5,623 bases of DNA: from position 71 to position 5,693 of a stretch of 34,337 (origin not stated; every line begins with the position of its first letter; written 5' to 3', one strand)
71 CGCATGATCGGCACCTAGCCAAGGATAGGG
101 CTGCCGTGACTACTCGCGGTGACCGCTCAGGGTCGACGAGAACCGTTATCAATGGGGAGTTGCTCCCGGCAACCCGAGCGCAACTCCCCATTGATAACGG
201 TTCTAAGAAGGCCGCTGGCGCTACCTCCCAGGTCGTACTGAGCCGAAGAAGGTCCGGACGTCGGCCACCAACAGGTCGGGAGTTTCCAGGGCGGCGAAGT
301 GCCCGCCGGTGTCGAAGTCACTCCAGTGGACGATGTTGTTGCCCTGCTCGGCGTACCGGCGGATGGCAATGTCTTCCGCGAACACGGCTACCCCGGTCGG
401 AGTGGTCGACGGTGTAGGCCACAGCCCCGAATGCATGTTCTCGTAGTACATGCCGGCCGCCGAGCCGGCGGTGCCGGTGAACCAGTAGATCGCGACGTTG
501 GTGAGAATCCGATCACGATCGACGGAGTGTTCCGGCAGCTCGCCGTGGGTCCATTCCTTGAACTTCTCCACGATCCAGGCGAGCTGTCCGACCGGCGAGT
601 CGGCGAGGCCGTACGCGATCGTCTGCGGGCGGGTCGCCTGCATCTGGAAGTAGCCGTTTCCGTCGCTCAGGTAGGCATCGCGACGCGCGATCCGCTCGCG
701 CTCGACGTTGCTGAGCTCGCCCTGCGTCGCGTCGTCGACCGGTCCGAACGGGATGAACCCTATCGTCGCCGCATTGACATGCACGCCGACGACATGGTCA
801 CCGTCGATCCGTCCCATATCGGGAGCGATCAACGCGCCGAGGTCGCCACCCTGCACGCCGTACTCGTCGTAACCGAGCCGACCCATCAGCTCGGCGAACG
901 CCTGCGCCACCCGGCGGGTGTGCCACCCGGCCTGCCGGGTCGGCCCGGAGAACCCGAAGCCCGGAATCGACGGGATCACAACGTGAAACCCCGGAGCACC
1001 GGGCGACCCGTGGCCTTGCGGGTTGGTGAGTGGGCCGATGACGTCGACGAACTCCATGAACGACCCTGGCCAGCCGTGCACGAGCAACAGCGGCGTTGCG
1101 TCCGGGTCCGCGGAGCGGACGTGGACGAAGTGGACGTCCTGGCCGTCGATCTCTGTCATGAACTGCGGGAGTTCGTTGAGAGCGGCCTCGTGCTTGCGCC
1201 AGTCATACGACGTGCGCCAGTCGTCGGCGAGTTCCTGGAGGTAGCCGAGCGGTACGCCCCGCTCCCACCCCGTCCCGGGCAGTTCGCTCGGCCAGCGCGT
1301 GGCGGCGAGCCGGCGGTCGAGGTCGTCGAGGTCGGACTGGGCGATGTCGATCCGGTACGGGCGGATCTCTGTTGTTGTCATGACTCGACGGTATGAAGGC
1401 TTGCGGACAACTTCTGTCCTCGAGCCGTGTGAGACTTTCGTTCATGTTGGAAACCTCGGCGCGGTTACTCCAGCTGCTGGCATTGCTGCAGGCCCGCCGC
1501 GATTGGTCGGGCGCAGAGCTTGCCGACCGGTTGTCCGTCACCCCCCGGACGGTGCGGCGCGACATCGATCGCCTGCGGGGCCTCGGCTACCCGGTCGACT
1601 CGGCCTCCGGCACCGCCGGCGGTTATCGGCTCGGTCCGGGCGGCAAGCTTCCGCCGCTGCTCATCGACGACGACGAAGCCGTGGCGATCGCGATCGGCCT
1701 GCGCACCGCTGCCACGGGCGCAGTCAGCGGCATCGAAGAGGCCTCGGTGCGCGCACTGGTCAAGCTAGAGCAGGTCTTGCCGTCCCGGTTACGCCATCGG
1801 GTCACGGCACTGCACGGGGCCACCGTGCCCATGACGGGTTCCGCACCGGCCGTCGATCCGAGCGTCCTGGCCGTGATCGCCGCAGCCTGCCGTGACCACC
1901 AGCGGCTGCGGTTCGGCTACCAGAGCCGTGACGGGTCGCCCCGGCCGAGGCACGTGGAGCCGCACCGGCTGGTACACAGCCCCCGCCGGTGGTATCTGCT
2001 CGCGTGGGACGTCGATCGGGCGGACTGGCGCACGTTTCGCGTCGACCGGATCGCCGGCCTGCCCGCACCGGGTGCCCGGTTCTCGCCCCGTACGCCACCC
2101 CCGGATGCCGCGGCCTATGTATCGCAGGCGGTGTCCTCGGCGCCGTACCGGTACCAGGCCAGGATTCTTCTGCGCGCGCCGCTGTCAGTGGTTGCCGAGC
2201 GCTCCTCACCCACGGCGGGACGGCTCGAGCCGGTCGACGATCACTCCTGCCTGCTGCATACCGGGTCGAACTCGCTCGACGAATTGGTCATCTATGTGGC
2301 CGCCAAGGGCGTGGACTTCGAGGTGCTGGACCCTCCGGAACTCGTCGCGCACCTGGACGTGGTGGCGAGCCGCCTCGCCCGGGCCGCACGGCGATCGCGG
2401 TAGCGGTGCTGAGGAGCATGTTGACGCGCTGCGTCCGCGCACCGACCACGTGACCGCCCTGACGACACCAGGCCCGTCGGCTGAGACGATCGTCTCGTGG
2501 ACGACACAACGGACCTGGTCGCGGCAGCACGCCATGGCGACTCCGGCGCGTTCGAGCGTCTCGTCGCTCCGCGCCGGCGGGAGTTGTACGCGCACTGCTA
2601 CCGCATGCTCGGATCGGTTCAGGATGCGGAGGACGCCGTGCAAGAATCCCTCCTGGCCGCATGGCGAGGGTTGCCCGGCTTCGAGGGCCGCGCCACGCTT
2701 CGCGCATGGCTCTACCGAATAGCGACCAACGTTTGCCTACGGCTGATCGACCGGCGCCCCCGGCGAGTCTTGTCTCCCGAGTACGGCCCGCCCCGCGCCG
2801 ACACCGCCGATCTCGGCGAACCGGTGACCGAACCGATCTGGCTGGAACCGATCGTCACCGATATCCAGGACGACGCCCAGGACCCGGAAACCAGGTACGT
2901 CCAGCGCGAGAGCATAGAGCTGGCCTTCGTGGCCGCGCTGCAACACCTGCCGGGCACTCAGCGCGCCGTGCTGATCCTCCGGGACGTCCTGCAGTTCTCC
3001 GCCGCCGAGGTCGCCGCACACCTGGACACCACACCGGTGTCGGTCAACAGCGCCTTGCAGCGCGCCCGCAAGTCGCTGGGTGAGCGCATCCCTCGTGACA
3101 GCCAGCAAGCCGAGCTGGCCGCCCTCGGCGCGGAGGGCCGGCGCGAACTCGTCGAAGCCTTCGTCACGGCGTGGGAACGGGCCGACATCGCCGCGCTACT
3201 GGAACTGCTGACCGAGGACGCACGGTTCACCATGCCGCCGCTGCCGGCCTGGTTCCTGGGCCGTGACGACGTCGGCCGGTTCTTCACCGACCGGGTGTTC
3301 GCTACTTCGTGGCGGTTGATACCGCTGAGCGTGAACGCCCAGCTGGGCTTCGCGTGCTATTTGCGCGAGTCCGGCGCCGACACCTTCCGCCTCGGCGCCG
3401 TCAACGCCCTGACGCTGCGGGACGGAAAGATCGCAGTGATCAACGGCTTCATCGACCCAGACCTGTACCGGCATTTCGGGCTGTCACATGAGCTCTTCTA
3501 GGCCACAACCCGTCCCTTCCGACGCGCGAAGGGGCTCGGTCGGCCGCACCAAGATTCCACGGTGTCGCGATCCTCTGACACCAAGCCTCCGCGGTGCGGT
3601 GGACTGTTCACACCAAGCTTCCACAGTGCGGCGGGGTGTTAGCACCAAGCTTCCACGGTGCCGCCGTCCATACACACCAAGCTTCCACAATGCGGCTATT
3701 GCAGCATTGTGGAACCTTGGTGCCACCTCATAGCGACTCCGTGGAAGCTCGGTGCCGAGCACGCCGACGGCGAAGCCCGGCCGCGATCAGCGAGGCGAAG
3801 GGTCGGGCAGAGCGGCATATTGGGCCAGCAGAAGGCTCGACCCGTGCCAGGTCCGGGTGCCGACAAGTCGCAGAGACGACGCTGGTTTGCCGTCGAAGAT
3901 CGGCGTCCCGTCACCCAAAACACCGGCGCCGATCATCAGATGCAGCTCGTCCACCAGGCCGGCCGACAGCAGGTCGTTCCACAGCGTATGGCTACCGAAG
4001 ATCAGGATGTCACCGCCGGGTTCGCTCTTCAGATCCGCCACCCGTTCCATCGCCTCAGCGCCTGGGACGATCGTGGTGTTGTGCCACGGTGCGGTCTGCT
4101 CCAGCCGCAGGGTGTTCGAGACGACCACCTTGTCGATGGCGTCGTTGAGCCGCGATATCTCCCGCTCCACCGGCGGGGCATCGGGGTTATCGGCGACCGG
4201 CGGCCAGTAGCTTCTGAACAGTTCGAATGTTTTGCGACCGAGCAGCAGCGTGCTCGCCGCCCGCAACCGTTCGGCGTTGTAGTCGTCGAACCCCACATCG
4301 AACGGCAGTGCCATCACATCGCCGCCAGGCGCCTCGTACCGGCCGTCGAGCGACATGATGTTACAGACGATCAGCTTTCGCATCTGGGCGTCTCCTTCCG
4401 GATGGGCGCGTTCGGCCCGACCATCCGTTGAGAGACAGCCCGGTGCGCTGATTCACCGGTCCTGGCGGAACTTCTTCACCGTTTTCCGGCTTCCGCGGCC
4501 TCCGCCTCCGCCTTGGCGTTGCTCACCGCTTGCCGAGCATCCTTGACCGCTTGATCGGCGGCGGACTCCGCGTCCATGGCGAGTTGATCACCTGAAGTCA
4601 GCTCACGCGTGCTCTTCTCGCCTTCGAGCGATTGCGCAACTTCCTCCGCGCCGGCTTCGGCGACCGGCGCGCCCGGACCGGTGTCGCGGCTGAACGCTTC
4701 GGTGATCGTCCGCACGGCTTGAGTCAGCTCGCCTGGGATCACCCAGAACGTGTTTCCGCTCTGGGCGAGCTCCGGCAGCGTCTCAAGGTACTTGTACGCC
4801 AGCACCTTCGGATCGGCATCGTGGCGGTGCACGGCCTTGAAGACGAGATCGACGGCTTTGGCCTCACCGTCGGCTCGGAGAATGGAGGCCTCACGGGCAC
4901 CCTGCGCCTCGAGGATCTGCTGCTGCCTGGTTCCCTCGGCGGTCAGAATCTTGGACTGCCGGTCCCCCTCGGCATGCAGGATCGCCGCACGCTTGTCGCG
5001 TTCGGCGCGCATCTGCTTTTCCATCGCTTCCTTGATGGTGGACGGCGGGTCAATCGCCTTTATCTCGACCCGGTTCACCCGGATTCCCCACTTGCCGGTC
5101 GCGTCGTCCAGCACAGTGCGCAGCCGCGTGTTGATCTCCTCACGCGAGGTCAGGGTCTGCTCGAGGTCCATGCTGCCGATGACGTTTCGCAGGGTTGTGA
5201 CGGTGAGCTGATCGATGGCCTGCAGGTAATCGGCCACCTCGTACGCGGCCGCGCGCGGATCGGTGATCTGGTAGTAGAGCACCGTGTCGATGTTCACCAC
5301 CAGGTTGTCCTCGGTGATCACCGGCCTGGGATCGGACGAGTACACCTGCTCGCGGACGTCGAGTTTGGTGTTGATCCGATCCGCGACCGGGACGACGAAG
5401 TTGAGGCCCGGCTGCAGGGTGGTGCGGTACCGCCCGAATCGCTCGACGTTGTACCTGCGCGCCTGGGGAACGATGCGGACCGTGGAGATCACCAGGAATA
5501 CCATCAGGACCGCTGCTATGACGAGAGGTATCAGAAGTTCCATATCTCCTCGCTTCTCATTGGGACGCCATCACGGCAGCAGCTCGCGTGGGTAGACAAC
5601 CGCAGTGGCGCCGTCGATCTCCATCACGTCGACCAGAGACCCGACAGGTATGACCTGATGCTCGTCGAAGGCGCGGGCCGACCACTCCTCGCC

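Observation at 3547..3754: Seven-copy array of an 18-bp motif phased at exactly 32 bp in a convergent intergenic region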

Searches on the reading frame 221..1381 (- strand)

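Call 7: search_protein_families(library=pfam, proteins=[window:221-1381:-], max_evalue=0.01)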
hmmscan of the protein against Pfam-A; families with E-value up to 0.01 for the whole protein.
window:221-1381:- (386 aa): 2 families
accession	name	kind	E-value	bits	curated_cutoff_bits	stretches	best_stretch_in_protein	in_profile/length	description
PF06441.18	EHN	-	3.6e-42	143.4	22.8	1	6-111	1-107/107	Epoxide hydrolase N terminus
PF00561.26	Abhydrolase_1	-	2.9e-10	40.7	25.8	1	97-186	2-83/245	alpha/beta hydrolase fold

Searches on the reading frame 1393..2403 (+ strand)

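Call 7: search_protein_families(library=pfam, proteins=[window:1393-2403:+], max_evalue=0.01)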
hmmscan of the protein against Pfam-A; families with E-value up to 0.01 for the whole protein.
window:1393-2403:+ (336 aa): 9 families
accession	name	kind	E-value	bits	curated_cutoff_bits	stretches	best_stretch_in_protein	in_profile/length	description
PF13280.12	WYL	-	1.1e-23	83.5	21.8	1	158-222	2-67/70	WYL domain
PF08279.18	HTH_11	-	8.4e-17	61.2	25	1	24-79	1-55/55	HTH domain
PF25583.1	WCX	-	4.5e-08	33.8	23.9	1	253-328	2-75/76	WCX domain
PF19187.6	HTH_PafC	-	1.2e-06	28.8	32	1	23-68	4-49/115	PafC helix-turn-helix domain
PF08220.18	HTH_DeoR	-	1.2e-05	25.4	21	1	24-65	1-42/57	DeoR-like helix-turn-helix domain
PF02082.26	Rrf2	-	0.00031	21.4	30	1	20-80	6-65/132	Iron-dependent Transcriptional regulator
PF13384.12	HTH_23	-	0.0011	19.2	24.6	1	27-60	7-40/50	Homeodomain-like domain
PF03444.21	HrcA_DNA-bdg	-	0.004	17.2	21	1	37-79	23-64/79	Winged helix-turn-helix transcription repressor, HrcA DNA-binding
PF12840.13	HTH_20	-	0.0068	16.8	27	0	21-63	5-44/51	Helix-turn-helix domain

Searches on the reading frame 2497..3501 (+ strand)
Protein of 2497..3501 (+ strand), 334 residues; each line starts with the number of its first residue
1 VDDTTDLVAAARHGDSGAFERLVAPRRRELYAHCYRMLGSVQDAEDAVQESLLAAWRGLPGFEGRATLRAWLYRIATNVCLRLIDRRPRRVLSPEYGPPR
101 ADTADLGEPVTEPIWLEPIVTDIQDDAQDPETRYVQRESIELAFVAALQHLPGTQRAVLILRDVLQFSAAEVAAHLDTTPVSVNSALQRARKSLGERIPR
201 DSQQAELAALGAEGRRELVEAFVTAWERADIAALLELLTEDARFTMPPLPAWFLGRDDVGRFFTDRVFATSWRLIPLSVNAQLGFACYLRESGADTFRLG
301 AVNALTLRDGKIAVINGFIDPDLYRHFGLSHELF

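Call 7: search_protein_families(library=pfam, proteins=[window:2497-3501:+], max_evalue=0.01)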
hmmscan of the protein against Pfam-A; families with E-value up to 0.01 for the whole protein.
window:2497-3501:+ (334 aa): 7 families
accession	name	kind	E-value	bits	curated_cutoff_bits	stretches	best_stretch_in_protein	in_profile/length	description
PF04542.20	Sigma70_r2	-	6.4e-17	61.5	24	1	23-88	2-69/71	Sigma-70 region 2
PF08281.18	Sigma70_r4_2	-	2.7e-14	53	25.7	1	143-194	3-54/54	Sigma-70, region 4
PF12680.13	SnoaL_2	-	1.5e-10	42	27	1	219-313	1-100/102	SnoaL-like domain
PF14534.12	DUF4440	-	3e-05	24.8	25.2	1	216-282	2-67/107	Domain of unknown function (DUF4440)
PF04545.22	Sigma70_r4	-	0.00027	20.8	24.1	1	147-194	1-48/50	Sigma-70, region 4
PF22029.2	PhyR_sigma2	-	0.0011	19.4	27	1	37-75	15-53/55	Sigma2 domain of PhyR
PF13474.12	SnoaL_3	-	0.0076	17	22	0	217-266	3-52/121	SnoaL-like domain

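Call 32: find_homologous_proteins(query=window:2497-3501:+, max_evalue=1e-40)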
Query window:2497-3501:+ (334 aa): 7977 proteins with E <= 1e-40 among 8000 candidates; the best 120 are listed.
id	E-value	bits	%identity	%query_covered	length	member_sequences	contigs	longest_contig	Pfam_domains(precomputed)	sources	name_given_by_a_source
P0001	5.9e-209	711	95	100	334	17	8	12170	PF12680.14,PF04542.21,PF08281.19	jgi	jgi:RNA polymerase sigma-70 factor (ECF subfamily)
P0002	2.2e-208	709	96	100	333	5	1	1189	PF12680.14,PF14534.13,PF04542.21,PF08281.19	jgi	jgi:RNA polymerase sigma-70 factor (ECF subfamily)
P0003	6.4e-207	704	94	100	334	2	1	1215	PF12680.14,PF04542.21,PF08281.19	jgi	jgi:RNA polymerase sigma-70 factor (ECF subfamily)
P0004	6.3e-198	675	91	100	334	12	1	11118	PF12680.14,PF04542.21,PF08281.19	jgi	jgi:RNA polymerase sigma-70 factor (ECF subfamily)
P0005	1.8e-193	660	89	99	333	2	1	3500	PF12680.14,PF04542.21,PF08281.19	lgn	-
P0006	9.5e-183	625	85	100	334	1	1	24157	PF12680.14,PF14534.13,PF04542.21,PF08281.19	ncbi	ncbi:MAG TPA: sigma-70 family RNA polymerase sigma factor [Jiangellaceae bacterium]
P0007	1.3e-180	618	82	100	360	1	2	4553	PF12680.14,PF04542.21,PF08281.19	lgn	-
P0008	6.4e-170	583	79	100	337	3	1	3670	PF12680.14,PF04542.21,PF08281.19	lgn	-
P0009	2.3e-160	551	76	99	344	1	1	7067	PF12680.14,PF14534.13,PF04542.21,PF08281.19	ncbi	-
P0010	2.5e-158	545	75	98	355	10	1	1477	PF12680.14,PF04542.21,PF08281.19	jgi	jgi:RNA polymerase sigma-70 factor (ECF subfamily)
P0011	4.0e-156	537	73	98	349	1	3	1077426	PF12680.14,PF04542.21,PF08281.19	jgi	jgi:RNA polymerase sigma-70 factor (TIGR02960 family)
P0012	1.0e-155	536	76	97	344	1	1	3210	PF12680.14,PF14534.13,PF04542.21,PF08281.19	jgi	jgi:RNA polymerase sigma-70 factor (TIGR02960 family)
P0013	1.9e-155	535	73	99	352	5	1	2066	PF12680.14,PF04542.21,PF08281.19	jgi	jgi:RNA polymerase sigma-70 factor (TIGR02960 family)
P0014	8.6e-155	533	72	100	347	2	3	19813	PF12680.14,PF04542.21,PF08281.19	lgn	-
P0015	1.4e-154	532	72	100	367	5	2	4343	PF12680.14,PF04542.21,PF08281.19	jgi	jgi:RNA polymerase sigma-70 factor (TIGR02960 family)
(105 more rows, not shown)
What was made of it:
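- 2497..3501 (+): Flanking gene: ECF sigma factor with a SnoaL_2 C-terminal domain. This is context only, not part of the repeat. Calls 7 and 32.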

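Call 33: find_encoding_contigs(protein=P0007, flank=3000, max_places=2)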
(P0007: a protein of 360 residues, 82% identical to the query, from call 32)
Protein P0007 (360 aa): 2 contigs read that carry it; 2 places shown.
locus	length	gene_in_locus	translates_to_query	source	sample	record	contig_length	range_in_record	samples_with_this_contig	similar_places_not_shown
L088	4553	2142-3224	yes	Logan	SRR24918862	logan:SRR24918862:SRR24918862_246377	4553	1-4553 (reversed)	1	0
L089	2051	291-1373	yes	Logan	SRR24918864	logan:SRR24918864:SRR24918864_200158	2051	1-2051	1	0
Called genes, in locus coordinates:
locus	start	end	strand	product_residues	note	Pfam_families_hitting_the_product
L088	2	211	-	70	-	?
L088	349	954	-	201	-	PF00753:Lactamase_B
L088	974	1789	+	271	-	PF00583:Acetyltransf_1, PF13508:Acetyltransf_7 (weak), PF13673:Acetyltransf_10 (weak)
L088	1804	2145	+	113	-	PF25583:WCX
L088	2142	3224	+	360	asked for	PF04542:Sigma70_r2, PF08281:Sigma70_r4_2, PF12680:SnoaL_2 (weak)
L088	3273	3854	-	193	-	PF01872:RibD_C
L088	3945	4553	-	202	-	?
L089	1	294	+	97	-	?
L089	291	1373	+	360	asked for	PF04542:Sigma70_r2, PF08281:Sigma70_r4_2, PF12680:SnoaL_2 (weak)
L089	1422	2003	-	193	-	PF01872:RibD_C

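Call 34: find_encoding_contigs(protein=P0008, flank=3000, max_places=2)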
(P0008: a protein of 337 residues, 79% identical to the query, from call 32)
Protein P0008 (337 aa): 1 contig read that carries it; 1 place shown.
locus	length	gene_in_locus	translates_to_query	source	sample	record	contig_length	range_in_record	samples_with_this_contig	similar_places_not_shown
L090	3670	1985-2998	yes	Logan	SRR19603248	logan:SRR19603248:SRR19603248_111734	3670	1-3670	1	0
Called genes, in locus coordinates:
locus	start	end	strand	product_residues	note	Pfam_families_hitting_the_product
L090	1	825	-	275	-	?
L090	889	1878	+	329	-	PF08220:HTH_DeoR (weak), PF08279:HTH_11, PF19187:HTH_PafC (faint), PF13280:WYL, PF25583:WCX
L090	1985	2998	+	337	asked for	PF04542:Sigma70_r2, PF08281:Sigma70_r4_2, PF12680:SnoaL_2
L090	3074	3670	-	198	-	?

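Call 35: find_encoding_contigs(protein=P0009, flank=4000, max_places=2)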
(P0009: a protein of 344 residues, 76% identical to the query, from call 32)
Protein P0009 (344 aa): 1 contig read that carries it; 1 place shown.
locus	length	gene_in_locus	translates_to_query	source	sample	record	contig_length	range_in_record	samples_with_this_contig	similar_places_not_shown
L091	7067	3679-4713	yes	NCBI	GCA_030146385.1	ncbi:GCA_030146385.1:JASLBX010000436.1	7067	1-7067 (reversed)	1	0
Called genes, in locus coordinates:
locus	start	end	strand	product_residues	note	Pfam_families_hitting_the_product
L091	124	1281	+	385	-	PF00144:Beta-lactamase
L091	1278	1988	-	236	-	PF00753:Lactamase_B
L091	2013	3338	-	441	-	PF07519:Tannase (faint)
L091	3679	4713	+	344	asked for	PF14534:DUF4440 (faint), PF04542:Sigma70_r2, PF08281:Sigma70_r4_2, PF12680:SnoaL_2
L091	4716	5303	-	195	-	PF01872:RibD_C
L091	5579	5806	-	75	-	-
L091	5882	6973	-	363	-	PF01145:Band_7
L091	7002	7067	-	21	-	?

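Call 36: find_encoding_contigs(protein=P0011, flank=4000, max_places=2)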
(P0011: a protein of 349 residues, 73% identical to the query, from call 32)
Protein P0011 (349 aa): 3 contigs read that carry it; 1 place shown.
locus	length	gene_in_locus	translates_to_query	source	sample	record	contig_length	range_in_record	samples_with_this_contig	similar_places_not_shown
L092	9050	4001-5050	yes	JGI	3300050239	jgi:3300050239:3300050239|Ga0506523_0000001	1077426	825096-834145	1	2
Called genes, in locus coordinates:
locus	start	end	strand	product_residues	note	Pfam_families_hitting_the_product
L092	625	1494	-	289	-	PF13489:Methyltransf_23 (weak), PF01209:Ubie_methyltran, PF13847:Methyltransf_31, PF08241:Methyltransf_11, PF08242:Methyltransf_12, PF13649:Methyltransf_25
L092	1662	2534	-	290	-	PF13432:TPR_16 (faint), PF07719:TPR_2 (faint), PF13424:TPR_12 (faint), PF13428:TPR_14 (faint), PF17874:TPR_MalT (faint), PF00196:GerE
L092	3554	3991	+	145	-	PF00903:Glyoxalase, PF18029:Glyoxalase_6 (weak), PF22677:Ble-like_N (weak)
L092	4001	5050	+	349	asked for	PF04542:Sigma70_r2, PF08281:Sigma70_r4_2, PF12680:SnoaL_2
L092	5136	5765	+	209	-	PF01872:RibD_C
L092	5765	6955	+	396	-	PF07995:GSDH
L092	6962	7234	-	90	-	PF07676:PD40 (faint), PF26549:Tricorn_N (weak)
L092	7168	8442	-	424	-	PF13676:TIR_2, PF00930:DPPIV_N (faint), PF07676:PD40 (faint), PF26549:Tricorn_N, PF26550:Tricorn_2nd (faint)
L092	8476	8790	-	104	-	-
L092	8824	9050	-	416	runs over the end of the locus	-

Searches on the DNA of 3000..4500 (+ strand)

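Call 8: search_rna_families(source=window, start=3000, end=4500, threshold=evalue, max_evalue=1)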
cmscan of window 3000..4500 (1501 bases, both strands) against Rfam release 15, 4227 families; matches with E-value up to 1: 2.
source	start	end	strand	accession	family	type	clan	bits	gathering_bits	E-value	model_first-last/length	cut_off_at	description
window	3632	3765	+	RF04110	MIR5084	Gene; miRNA;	-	24.1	110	0.09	1-122/122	no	MIR5084 microRNA precursor family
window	3141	3192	-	RF02735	Sernc350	Gene; antisense;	-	13.9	50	0.97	148-199/513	no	Saccharopolyspora sRNA 350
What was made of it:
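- On Any curated RNA family (Rfam 15): Only one sub-threshold chance hit (a plant microRNA model, 24 bits against a 110-bit gathering score; call 8).
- Tried and rejected: Rfam: a scan of 3000-4500 gave only a sub-threshold chance hit (call 8).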

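Call 54: search_dna_similar(query=window:3530-3770:+, collection=plasmids, mode=distant, max_evalue=0.001, max_rows=15)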
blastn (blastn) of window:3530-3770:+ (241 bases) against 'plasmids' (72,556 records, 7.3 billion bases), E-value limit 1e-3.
No match.
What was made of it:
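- On Plasmid iterons: There is no plasmid match (call 54).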

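Call 55: search_dna_similar(query=window:3530-3770:+, collection=phages, mode=distant, max_evalue=0.001, max_rows=15)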
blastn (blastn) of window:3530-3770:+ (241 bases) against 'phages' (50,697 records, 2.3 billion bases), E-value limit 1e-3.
No match.
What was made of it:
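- Tried and rejected: Plasmid and phage BLAST of the array: no match (calls 54, 55).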

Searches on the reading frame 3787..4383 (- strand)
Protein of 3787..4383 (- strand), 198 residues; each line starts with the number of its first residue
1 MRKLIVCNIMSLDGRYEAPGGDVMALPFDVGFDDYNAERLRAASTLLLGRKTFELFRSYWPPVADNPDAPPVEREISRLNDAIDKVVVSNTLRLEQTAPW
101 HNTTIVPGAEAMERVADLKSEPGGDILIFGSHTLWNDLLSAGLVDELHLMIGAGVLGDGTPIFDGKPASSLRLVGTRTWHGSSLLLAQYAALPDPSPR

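Call 7: search_protein_families(library=pfam, proteins=[window:3787-4383:-], max_evalue=0.01)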
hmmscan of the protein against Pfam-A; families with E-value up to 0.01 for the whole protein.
window:3787-4383:- (198 aa): 1 family
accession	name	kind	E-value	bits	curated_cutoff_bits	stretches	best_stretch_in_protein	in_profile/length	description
PF01872.23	RibD_C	-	3e-22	79.8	24.1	1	2-178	1-190/197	RibD C-terminal domain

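Call 10: find_encoding_contigs(protein=window:3787-4383:-, flank=10000, max_places=10)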
Protein window:3787-4383:- (198 aa): 1 contig read that carries it; 1 place shown.
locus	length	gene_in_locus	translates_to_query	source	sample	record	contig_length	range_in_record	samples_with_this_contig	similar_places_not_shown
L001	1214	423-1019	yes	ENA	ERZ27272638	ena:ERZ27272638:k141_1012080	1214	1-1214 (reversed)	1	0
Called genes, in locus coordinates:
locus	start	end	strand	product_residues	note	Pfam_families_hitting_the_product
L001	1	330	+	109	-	?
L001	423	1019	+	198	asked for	PF01872:RibD_C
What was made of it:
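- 3787..4383 (-): Flanking gene: RibD_C-family reductase, convergent with the sigma gene. Context only. Calls 7 and 10.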

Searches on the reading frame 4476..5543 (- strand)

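Call 7: search_protein_families(library=pfam, proteins=[window:4476-5543:-], max_evalue=0.01)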
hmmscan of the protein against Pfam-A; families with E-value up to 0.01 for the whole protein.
window:4476-5543:- (355 aa): 2 families
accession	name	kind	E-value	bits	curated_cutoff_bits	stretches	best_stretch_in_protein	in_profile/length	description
PF01145.31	Band_7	-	2.4e-42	145.4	23.6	1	24-194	2-175/176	SPFH domain / Band 7 family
PF13421.11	Band_7_1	-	0.0025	17.9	24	1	94-179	124-208/211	SPFH domain-Band 7 family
